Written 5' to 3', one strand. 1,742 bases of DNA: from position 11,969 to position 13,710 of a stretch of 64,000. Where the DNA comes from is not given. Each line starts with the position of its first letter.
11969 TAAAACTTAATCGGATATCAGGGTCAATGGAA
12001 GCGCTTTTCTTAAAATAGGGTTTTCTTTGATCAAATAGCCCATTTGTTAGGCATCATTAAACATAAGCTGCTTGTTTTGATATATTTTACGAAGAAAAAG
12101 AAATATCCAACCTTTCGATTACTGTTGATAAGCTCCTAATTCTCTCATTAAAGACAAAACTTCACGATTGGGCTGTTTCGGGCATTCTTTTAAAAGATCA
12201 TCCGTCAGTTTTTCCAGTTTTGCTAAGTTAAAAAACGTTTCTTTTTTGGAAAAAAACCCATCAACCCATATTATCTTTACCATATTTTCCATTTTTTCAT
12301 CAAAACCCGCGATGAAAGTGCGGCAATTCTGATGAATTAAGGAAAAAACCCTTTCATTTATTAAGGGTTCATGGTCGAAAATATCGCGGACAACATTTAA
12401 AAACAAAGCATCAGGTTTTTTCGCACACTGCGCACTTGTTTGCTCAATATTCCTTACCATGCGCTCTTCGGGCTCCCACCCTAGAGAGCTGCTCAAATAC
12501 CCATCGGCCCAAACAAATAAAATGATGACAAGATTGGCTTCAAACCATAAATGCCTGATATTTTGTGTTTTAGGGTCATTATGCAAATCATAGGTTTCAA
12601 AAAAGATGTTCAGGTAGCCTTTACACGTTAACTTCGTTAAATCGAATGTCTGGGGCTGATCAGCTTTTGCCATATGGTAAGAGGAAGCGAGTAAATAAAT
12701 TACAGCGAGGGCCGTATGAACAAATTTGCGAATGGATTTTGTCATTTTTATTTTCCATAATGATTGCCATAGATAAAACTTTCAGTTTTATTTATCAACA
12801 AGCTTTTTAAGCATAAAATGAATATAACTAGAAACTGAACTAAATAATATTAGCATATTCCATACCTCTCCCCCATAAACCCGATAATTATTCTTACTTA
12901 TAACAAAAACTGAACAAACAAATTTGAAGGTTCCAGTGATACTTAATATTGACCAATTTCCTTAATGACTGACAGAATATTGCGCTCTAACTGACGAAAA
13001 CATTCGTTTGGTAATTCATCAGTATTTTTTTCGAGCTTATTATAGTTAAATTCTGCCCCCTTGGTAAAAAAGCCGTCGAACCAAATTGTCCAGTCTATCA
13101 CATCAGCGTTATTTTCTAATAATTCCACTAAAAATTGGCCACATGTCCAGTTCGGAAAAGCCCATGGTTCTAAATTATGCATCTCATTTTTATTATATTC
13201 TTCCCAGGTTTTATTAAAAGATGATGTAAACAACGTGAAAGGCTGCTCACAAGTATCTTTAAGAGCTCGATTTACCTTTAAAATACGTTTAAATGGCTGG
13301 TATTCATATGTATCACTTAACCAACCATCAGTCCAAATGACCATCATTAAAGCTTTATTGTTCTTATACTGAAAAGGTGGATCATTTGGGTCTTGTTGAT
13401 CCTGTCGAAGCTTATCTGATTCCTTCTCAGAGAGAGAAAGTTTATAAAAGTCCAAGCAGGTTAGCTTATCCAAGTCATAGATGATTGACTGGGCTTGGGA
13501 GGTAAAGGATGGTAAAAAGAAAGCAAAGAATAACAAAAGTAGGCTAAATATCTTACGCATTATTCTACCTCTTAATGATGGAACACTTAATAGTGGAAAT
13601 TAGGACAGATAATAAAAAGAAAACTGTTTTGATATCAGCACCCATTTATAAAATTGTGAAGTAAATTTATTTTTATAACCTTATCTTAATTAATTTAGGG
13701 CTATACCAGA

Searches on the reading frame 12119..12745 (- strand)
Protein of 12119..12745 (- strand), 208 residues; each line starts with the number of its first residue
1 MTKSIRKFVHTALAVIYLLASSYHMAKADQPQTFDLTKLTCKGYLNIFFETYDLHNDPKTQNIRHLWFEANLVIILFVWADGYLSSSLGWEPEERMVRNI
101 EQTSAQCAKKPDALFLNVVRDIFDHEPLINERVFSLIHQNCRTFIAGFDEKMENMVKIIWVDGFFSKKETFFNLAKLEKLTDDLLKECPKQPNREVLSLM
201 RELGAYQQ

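Call 76: search_protein_families(library=pfam, proteins=[window:12119-12745:-], max_evalue=0.001)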
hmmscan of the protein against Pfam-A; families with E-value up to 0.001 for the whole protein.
window:12119-12745:- (208 aa): 1 family
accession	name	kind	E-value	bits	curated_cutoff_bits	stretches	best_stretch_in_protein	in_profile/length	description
PF06411.16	HdeA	-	5.2e-09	36.8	22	1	140-197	32-90/91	HdeA/HdeB family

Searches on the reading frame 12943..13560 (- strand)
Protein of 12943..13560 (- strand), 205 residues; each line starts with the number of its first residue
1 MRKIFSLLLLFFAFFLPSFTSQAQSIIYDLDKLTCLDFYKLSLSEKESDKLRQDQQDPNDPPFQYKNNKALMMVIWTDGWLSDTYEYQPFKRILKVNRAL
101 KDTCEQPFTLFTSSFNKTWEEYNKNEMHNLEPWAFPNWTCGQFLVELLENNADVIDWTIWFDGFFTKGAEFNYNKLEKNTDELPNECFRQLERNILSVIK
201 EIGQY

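Call 76: search_protein_families(library=pfam, proteins=[window:12943-13560:-], max_evalue=0.001)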
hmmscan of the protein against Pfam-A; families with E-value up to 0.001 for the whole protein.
window:12943-13560:- (205 aa): 1 family
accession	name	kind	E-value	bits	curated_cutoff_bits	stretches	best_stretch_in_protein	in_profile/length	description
PF06411.16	HdeA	-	1.5e-05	25.7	22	0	132-190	25-84/91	HdeA/HdeB family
